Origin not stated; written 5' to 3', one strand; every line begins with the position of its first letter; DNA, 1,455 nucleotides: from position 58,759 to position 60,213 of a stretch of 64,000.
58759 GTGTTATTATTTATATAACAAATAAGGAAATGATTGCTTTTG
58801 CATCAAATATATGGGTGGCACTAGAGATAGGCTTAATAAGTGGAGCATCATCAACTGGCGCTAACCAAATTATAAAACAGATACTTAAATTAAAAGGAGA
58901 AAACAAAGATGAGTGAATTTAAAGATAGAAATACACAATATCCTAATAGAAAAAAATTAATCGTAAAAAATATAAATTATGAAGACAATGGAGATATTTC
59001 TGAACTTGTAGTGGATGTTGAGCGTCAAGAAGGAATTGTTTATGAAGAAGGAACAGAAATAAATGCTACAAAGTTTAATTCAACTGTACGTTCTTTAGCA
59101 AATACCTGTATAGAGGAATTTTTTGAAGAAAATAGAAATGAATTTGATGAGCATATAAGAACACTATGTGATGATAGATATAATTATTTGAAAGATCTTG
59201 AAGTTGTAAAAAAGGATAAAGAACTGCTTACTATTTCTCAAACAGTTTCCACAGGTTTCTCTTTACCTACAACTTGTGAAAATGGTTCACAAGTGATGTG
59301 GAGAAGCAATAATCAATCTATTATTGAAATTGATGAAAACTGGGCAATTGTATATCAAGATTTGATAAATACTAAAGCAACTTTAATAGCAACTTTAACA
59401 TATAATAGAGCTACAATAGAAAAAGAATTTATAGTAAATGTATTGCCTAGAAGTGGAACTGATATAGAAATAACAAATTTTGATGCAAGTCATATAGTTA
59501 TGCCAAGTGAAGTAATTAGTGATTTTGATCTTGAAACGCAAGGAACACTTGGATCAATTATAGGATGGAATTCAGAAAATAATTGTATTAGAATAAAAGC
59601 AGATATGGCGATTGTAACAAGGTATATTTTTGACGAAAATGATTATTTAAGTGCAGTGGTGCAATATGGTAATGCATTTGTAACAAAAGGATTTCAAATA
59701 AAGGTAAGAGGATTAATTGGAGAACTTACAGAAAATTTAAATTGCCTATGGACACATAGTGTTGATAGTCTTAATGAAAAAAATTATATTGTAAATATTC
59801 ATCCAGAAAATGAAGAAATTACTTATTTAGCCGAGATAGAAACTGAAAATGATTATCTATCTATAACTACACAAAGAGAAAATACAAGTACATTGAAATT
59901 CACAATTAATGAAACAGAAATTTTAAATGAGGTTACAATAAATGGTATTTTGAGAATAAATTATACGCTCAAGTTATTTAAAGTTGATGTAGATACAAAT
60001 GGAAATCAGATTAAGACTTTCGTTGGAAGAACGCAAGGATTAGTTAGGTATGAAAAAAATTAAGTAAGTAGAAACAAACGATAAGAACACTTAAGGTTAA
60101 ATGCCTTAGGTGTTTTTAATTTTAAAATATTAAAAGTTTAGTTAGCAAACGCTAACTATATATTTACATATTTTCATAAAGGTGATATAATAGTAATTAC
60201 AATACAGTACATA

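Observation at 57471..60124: TcdR-family sigma–BhlA/UviB–holin–cargo module bounded by near-identical 33-nt hairpin repeats: candidate holin-dependent toxin-release system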

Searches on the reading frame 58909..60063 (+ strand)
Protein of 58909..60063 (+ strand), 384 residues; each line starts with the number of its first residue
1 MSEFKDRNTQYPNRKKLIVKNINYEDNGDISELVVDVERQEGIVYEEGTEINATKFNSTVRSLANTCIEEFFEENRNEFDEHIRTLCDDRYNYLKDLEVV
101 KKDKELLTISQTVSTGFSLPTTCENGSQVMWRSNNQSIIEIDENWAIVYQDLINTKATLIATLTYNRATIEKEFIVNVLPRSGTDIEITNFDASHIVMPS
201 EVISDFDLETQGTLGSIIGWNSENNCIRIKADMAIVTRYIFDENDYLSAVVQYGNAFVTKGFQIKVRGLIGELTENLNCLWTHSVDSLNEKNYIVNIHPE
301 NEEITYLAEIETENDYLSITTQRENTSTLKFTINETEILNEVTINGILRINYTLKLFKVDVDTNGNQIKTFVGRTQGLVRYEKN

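Call 3: search_protein_families(library=pfam, proteins=[window:58909-60063:+], max_evalue=0.1)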
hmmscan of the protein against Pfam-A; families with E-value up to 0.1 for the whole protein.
window:58909-60063:+ (384 aa): 3 families
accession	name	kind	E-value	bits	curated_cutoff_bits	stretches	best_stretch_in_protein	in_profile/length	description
PF20578.4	aBig_2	-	2.1e-17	63.1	27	2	102-180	3-88/89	Atrophied bacterial Ig domain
PF13595.11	DUF4138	-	3e-05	23.9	31.1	1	186-257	1-64/245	Domain of unknown function (DUF4138)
PF08329.16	ChitinaseA_N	-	0.087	12.9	21.2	0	127-168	7-47/133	Chitinase A, N-terminal domain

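Call 4: search_protein_families(library=phrogs, proteins=[window:58909-60063:+], max_evalue=0.1)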
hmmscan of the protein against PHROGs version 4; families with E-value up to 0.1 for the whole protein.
window:58909-60063:+ (384 aa): 2 families
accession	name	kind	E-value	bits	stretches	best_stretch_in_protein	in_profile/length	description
phrog_35367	-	unknown function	0.00096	18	1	121-267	713-873/1106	-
phrog_14970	-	unknown function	0.026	15.7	1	8-70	132-197/230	-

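Call 13: search_dna_similar(query=window:58909-60063:+, collection=phages, mode=protein, max_evalue=0.001)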
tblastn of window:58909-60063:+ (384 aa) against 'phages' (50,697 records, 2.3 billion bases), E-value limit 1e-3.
No match.

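Call 15: find_homologous_proteins(query=window:58909-60063:+, max_evalue=0.001)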
Query window:58909-60063:+ (384 aa): 4 proteins with E <= 0.001 among 1770 candidates.
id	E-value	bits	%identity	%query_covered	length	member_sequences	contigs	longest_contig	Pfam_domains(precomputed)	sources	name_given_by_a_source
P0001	6.8e-246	833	99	100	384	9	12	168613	PF20578.5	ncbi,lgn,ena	-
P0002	2.8e-217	739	99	89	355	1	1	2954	PF20578.5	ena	-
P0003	1.2e-128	447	55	99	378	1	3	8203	PF20578.5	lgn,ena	-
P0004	7.5e-45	172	33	99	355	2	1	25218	PF20578.5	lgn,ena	-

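Call 17: find_encoding_contigs(protein=P0003, flank=10000, max_places=4)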
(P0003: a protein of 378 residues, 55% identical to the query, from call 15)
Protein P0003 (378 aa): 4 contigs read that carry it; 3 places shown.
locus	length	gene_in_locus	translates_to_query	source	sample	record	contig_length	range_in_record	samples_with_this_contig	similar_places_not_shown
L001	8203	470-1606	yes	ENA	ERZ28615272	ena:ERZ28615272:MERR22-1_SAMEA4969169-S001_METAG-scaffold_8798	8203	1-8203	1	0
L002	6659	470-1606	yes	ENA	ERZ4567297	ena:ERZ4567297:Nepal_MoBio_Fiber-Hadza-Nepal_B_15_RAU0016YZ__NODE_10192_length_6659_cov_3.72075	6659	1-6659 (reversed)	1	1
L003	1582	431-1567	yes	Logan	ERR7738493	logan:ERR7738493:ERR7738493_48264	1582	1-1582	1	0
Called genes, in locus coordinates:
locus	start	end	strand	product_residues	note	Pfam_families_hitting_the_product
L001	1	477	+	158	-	?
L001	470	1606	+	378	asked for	PF20578:aBig_2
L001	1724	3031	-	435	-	PF00696:AA_kinase, PF13840:ACT_7 (weak), PF01842:ACT (weak), PF22468:ACT_9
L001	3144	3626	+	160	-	PF01476:LysM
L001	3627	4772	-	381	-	PF04015:DUF362, PF00037:Fer4 (weak), PF12797:Fer4_2 (faint), PF12837:Fer4_6 (weak), PF12838:Fer4_7 (weak), PF13237:Fer4_10 (weak), PF14697:Fer4_21 (weak)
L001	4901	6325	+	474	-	PF09992:NAGPA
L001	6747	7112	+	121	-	PF12822:ECF_trnsprt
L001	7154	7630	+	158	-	-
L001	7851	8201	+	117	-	?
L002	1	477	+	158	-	?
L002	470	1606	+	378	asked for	PF20578:aBig_2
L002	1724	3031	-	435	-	PF00696:AA_kinase, PF13840:ACT_7 (weak), PF01842:ACT (weak), PF22468:ACT_9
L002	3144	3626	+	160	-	PF01476:LysM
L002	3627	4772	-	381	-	PF04015:DUF362, PF00037:Fer4 (weak), PF12797:Fer4_2 (faint), PF12837:Fer4_6 (weak), PF12838:Fer4_7 (weak), PF13237:Fer4_10 (weak), PF14697:Fer4_21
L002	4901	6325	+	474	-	PF09992:NAGPA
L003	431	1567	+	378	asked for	PF20578:aBig_2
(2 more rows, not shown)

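Call 18: find_encoding_contigs(protein=P0004, flank=10000, max_places=4)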
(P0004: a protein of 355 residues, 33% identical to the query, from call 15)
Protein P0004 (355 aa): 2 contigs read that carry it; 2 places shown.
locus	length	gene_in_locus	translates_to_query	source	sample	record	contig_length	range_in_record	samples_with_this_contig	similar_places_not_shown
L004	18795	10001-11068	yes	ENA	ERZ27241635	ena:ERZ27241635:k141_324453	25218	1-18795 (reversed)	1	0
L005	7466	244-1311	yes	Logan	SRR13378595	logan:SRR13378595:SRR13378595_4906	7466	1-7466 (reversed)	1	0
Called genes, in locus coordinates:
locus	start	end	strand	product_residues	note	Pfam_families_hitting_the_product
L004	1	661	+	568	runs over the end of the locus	PF02878:PGM_PMM_I, PF02879:PGM_PMM_II, PF02880:PGM_PMM_III, PF00408:PGM_PMM_IV (weak)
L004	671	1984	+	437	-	PF00342:PGI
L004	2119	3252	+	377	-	PF01702:TGT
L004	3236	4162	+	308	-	-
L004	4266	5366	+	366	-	PF01098:FTSW_RODA_SPOVE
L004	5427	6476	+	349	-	PF03033:Glyco_transf_28, PF04101:Glyco_tran_28_C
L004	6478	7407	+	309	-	PF01565:FAD_binding_4, PF02873:MurB_C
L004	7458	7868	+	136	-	PF12652:CotJB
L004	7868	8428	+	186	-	PF05067:Mn_catalase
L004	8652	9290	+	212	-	-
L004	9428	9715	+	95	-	-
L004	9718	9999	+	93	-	PF16079:Phage_holin_5_2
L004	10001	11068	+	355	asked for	PF20578:aBig_2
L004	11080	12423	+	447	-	PF08245:Mur_ligase_M, PF02875:Mur_ligase_C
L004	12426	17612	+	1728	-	PF01079:Hint (weak), PF07591:PT-HINT, PF13403:Hint_2 (faint), PF14890:Intein_splicing (weak)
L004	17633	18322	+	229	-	-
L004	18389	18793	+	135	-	?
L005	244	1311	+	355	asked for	PF20578:aBig_2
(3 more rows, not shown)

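Call 19: find_encoding_contigs(protein=P0001, flank=10000, max_places=8)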
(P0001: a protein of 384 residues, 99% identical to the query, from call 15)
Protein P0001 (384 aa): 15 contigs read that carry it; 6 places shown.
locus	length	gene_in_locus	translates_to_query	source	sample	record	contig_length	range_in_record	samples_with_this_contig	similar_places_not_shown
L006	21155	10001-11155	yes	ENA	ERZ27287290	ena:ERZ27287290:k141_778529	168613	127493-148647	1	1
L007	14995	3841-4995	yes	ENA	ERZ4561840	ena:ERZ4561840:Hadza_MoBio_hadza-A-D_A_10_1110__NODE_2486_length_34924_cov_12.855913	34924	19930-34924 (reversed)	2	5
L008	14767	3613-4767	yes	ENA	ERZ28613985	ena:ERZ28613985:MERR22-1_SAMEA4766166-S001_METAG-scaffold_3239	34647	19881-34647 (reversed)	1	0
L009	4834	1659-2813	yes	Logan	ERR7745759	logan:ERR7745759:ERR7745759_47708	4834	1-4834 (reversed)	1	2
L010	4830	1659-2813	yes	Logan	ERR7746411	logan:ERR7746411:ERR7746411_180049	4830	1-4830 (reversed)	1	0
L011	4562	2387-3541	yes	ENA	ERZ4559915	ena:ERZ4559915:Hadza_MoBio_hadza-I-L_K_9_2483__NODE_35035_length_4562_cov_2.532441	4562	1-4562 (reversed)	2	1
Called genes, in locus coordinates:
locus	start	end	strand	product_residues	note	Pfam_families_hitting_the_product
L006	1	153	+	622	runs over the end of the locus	PF00005:ABC_tran, PF13304:AAA_21 (faint)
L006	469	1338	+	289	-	PF00795:CN_hydrolase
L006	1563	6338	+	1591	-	PF20148:DUF6531 (weak), PF05593:RHS_repeat (faint), PF15650:Tox-REase-9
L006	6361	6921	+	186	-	-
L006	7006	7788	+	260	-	PF15650:Tox-REase-9 (faint)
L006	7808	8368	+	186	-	-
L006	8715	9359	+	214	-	-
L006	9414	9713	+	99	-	-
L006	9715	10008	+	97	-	-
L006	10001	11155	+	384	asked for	PF20578:aBig_2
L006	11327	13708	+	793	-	PF00403:HMA, PF00122:E1-E2_ATPase, PF00702:Hydrolase, PF00403:HMA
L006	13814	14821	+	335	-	PF27117:FliB_C (weak)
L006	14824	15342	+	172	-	PF00293:NUDIX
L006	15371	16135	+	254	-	PF00106:adh_short, PF13561:adh_short_C2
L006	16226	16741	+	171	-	-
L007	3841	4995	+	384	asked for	PF20578:aBig_2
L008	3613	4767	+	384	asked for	PF20578:aBig_2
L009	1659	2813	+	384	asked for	PF20578:aBig_2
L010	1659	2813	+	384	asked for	PF20578:aBig_2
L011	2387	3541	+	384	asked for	PF20578:aBig_2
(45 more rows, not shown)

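Call 24: search_protein_families(library=ncbifam, proteins=[window:58909-60063:+, L004:8652-9290:+, L004:11080-12423:+, L004:17633-18322:+], max_evalue=0.1)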
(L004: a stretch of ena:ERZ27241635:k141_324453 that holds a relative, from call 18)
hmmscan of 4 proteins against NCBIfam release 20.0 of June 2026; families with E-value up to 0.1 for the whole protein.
window:58909-60063:+ (384 aa): 0 families

L004:8652-9290:+ (212 aa): 8 families
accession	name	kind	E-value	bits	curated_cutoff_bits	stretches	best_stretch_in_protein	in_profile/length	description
TIGR02937.1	sigma70-ECF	superfamily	1.1e-05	25.1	42.9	1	16-210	2-161/165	sigma-70 family RNA polymerase sigma factor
TIGR03209.1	P21_Cbot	equivalog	4.3e-05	23.5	138.35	1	93-201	35-142/142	botulinum neurotoxin transcription-activating sigma factor BotR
NF045758.2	YlxM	equivalog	6.7e-05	22.9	80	1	152-209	5-59/72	YlxM family DNA-binding protein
NF040939.2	trans_reg_lrs14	equivalog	0.026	14.6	90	1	164-207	18-61/103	Lrs14 family HTH-type transcriptional regulator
NF046006.1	MAG6450_fam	subfamily_domain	0.034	14.7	40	1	154-206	7-62/103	MAG6450 family protein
TIGR02985.1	Sig70_bacteroi1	subfamily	0.035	14.3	126.4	1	103-209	47-157/162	RNA polymerase sigma-70 factor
NF007935.0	PRK10651.1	equivalog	0.037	13.2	250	1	111-212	106-200/216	two-component system response regulator NarL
NF009199.0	PRK12547.1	subfamily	0.061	12.8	219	1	42-88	31-78/184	RNA polymerase sigma factor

L004:11080-12423:+ (447 aa): 20 families
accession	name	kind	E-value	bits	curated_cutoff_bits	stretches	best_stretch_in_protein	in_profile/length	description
TIGR01085.1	murE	subfamily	1.2e-36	126.6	257.3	1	31-442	82-471/472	UDP-N-acetylmuramyl-tripeptide synthetase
NF001126.0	PRK00139.1-4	equivalog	3.2e-36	124.9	373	1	29-444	99-484/486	UDP-N-acetylmuramoyl-L-alanyl-D-glutamate--2,6-diaminopimelate ligase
NF008896.0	PRK11929.1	equivalog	2.7e-25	88.4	1023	1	22-421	100-478/965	bifunctional UDP-N-acetylmuramoyl-L-alanyl-D-glutamate--2,6-diaminopimelate ligase MurE/UDP-N-acetylmuramoyl-tripeptide--D-alanyl-D-alanine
NF001124.0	PRK00139.1-2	equivalog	6.4e-25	87.8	476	1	33-442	109-492/500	UDP-N-acetylmuramoyl-L-alanyl-D-glutamate--2,6-diaminopimelate ligase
NF001129.0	PRK00139.2-3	equivalog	1.2e-23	83.5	762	1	29-443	113-516/517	UDP-N-acetylmuramoyl-L-alanyl-D-glutamate--2,6-diaminopimelate ligase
NF010628.0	PRK14022.1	equivalog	1.5e-23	83.3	536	1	31-419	108-458/483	UDP-N-acetylmuramoyl-L-alanyl-D-glutamate--L-lysine ligase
NF001123.0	PRK00139.1-1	equivalog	8.1e-23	80.8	586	1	18-421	91-469/493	UDP-N-acetylmuramoyl-L-alanyl-D-glutamate--2,6-diaminopimelate ligase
NF001130.0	PRK00139.2-4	equivalog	3e-18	65.8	715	1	32-444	107-513/516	UDP-N-acetylmuramoyl-L-alanyl-D-glutamate--2,6-diaminopimelate ligase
NF001127.0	PRK00139.2-1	equivalog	1.1e-14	54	997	2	259-444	339-513/520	UDP-N-acetylmuramoyl-L-alanyl-D-glutamate--2,6-diaminopimelate ligase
NF053645.1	pMurC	equivalog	1.6e-09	37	560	1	213-299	290-376/492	pseudomurein biosynthesis peptide ligase pMurC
TIGR01143.1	murF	subfamily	4.5e-09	35.7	288.6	1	24-293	64-302/418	UDP-N-acetylmuramoyl-tripeptide--D-alanyl-D-alanine ligase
TIGR01087.1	murD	equivalog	2.6e-08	33.4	211.95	2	30-65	102-135/441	UDP-N-acetylmuramoyl-L-alanine--D-glutamate ligase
TIGR02068.2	cya_phycin_syn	equivalog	4.1e-08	31.7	850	1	29-414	474-847/862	cyanophycin synthetase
NF010623.0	PRK14016.1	subfamily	1.3e-07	30.2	877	1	29-417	475-852/871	cyanophycin synthetase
TIGR01082.1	murC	equivalog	1.8e-07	30.6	335.1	1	103-314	147-347/449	UDP-N-acetylmuramate--L-alanine ligase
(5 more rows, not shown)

L004:17633-18322:+ (229 aa): 1 family
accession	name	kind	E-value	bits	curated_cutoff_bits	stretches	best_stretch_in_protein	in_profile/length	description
TIGR02487.1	NrdD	equivalog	0.021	13.4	326.35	1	10-50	512-551/581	anaerobic ribonucleoside-triphosphate reductase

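Call 71: search_protein_families(library=phrogs, alignment_id=A5, max_evalue=0.01)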
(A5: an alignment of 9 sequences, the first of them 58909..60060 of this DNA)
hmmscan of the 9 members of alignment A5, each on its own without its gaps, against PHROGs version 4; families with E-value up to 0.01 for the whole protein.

A. member 1, window:58909-60060:+ (384 aa): 1 family
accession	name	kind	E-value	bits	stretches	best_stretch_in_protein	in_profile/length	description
phrog_35367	-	unknown function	0.00096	18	1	121-267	713-873/1106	-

B. families by the number of members that match (of 9 scanned): 4 families
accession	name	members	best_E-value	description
phrog_35367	-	1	0.00096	-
phrog_27731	-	1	0.0034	-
phrog_11752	-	1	0.0047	-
phrog_30132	-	1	0.0096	-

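Call 84: predict_structure(alignment_id=A6)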
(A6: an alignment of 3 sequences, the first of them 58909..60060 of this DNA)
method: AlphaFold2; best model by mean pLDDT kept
length: 384 residues; sequences in the alignment: 3
mean_pLDDT: 74.5   pTM: 0.50
mean pLDDT of the five models: 74.5, 49.2, 49.1, 43.5, 41.7
residues with pLDDT >= 90: 101; 70-90: 176; 50-70: 29; < 50: 78
segments of 3 or more residues with pLDDT < 50: 1-76
pLDDT, mean of each block of 10 residues (from residue 1): 30 41 43 41 33 37 34 44 56 76 89 84 92 87 85 82 90 87 89 91 90 93 83 80 87 96 84 79 83 78 77 90 76 88 82 87 83 85 69
secondary structure, 60 per line:
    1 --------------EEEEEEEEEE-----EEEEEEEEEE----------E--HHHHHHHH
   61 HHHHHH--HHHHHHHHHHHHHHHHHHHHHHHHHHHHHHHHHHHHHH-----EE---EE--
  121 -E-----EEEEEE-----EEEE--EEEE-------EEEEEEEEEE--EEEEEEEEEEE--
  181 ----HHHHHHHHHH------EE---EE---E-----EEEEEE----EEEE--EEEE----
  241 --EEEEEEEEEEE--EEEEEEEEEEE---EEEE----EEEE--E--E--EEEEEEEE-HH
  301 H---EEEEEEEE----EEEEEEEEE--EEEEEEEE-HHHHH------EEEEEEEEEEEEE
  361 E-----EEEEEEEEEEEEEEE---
elements in order: E15-24 E30-39 H53-66 H69-106 E128-133 E139-142 E145-148 E156-165 E168-178 H185-194 E217-222 E227-230 E233-236 E243-253 E256-266 E270-273 E278-281 E290-297 E305-312 E317-325 E328-335 H337-341 E348-361 E367-381

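Call 87: fold_search(model_id=the predicted structure, library=pdb)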
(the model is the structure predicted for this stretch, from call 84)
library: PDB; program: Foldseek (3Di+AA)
matches with E <= 10: 1599; with E <= 0.001: 214
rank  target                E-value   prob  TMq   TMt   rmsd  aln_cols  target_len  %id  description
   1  6zr7_AAA              3.0e-09  1.00  0.18  0.23  14.1       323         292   10  X-ray structure of human Dscam Ig7-Ig9 (released 2020-12-30)
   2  4yh6_B                3.9e-09  1.00  0.15  0.18  16.9       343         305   10  Crystal structure of IL1RAPL1 ectodomain (released 2015-05-06)
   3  4yh6_A                2.2e-08  1.00  0.17  0.20  16.9       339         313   10  Crystal structure of IL1RAPL1 ectodomain (released 2015-05-06)
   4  8a0y_A                3.8e-08  1.00  0.20  0.14  16.9       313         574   10  Crystal structure of mouse contactin 2 immunoglobulin domains (released 2023-11-01)
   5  8k3j_A                6.0e-08  1.00  0.19  0.14  16.7       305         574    9  Structure of human CNTN2 immunoglobulin domains 1-6 homo-dimer (released 2024-07-17)
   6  8k53_B                8.2e-08  1.00  0.20  0.15  16.9       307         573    9  Structure of the Dimeric Human CNTN2 Ig 1-6-FNIII 1-2 Domain in an Asymmetric State (released 2023-12-06)
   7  7ok5_B                1.2e-07  1.00  0.19  0.13  16.7       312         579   11  Crystal structure of mouse neurofascin 155 immunoglobulin domains (released 2022-12-14)
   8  7ol2_A                1.5e-07  1.00  0.20  0.15  17.6       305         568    8  Crystal structure of mouse contactin 1 immunoglobulin domains (released 2022-12-14)
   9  6dlh                  1.5e-07  1.00  0.19  0.11  15.3       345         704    9  Endo-fucoidan hydrolase MfFcnA4 from glycoside hydrolase family 107 (released 2018-10-03)
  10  6hhu_A                2.2e-07  1.00  0.19  0.14  14.3       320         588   14  Structure of the Bacillus anthracis Sap S-layer assembly domain (released 2019-07-24)
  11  5cyx                  2.3e-07  1.00  0.20  0.22  15.0       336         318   10  Crystal Structure of Mouse Protocadherin-24 EC1-3 (released 2016-11-02)
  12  5wy8_B                3.0e-07  1.00  0.18  0.21  17.3       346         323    9  Crystal structure of PTP delta Ig1-Ig3 in complex with IL1RAPL1 Ig1-Ig3 (released 2017-11-22)
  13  4r6u_C                3.3e-07  1.00  0.18  0.23  19.4       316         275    9  IL-18 receptor complex (released 2014-10-15)
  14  5i99                  3.5e-07  1.00  0.19  0.19  14.2       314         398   13  Crystal structure of mouse CNTN3 Ig5-Fn2 domains (released 2016-08-31)
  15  7ol4_D                3.7e-07  1.00  0.18  0.13  17.4       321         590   10  Mouse contactin-1 neurofascin-155 immunoglobulin domains adhesion complex (released 2022-12-14)
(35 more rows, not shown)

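Call 89: search_protein_families(library=pfam, proteins=[L004:9428-9715:+, L004:9718-9999:+], max_evalue=0.1)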
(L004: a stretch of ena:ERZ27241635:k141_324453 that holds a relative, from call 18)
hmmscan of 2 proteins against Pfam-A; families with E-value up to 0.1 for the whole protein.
L004:9428-9715:+ (95 aa): 5 families
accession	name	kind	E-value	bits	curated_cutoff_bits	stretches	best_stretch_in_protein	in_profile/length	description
PF06419.17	COG6_N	-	0.0024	18.4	27.4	1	38-89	25-76/114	Conserved oligomeric complex COG6, N-terminal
PF23991.1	DUF7310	-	0.033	15.1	40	1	57-91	27-61/83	Coiled-coil region of unknown function (DUF7310)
PF02524.19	KID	-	0.033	14.6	20.8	1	55-64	2-11/11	KID repeat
PF05531.17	NPV_P10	-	0.035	15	29.8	1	44-91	9-59/75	Nucleopolyhedrovirus P10 protein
PF24079.1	UBR4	-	0.08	13.7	27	0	52-89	23-60/125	E3 ubiquitin-protein ligase UBR4-like domain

L004:9718-9999:+ (93 aa): 3 families
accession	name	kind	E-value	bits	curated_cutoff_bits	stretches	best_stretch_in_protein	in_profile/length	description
PF16079.10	Phage_holin_5_2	-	2.3e-11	44.2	29.2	1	9-87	1-76/76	Phage holin family Hol44, in holin superfamily V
PF02516.20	STT3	-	0.051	13.5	24.5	1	7-73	73-137/405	Oligosaccharyl transferase STT3, N-terminal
PF13063.11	DUF3925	-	0.068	13.8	25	0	10-50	20-61/65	Protein of unknown function (DUF3925)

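Call 90: search_protein_families(library=padloc, proteins=[window:58909-60063:+], max_evalue=0.01)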
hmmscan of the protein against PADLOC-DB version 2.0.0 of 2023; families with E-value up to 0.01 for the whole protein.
window:58909-60063:+ (384 aa): 0 families

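Call 97: list_cluster_members(proteins=[P0001, P0005])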
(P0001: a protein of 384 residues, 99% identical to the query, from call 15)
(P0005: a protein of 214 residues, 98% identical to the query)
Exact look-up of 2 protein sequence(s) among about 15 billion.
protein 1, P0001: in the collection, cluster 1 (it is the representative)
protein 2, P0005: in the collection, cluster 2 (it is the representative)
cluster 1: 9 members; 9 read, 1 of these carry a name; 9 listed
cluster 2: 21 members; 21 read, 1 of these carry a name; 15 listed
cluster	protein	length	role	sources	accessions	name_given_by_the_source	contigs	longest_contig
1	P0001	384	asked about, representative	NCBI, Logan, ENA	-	-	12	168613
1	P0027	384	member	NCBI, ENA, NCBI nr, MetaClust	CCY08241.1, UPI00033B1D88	transglutaminase-like protein [Coprobacillus sp. CAG:698] | status=active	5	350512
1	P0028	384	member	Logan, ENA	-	-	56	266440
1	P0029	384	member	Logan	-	-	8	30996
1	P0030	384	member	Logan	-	-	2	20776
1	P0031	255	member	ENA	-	-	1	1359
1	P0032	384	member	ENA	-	-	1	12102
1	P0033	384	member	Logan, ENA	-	-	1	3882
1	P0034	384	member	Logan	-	-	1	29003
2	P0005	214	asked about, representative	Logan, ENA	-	-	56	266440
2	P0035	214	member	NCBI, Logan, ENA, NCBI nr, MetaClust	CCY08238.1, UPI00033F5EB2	unknown [Coprobacillus sp. CAG:698] | status=active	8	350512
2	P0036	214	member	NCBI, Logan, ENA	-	-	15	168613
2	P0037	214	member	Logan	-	-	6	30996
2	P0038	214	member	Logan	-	-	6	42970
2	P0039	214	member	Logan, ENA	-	-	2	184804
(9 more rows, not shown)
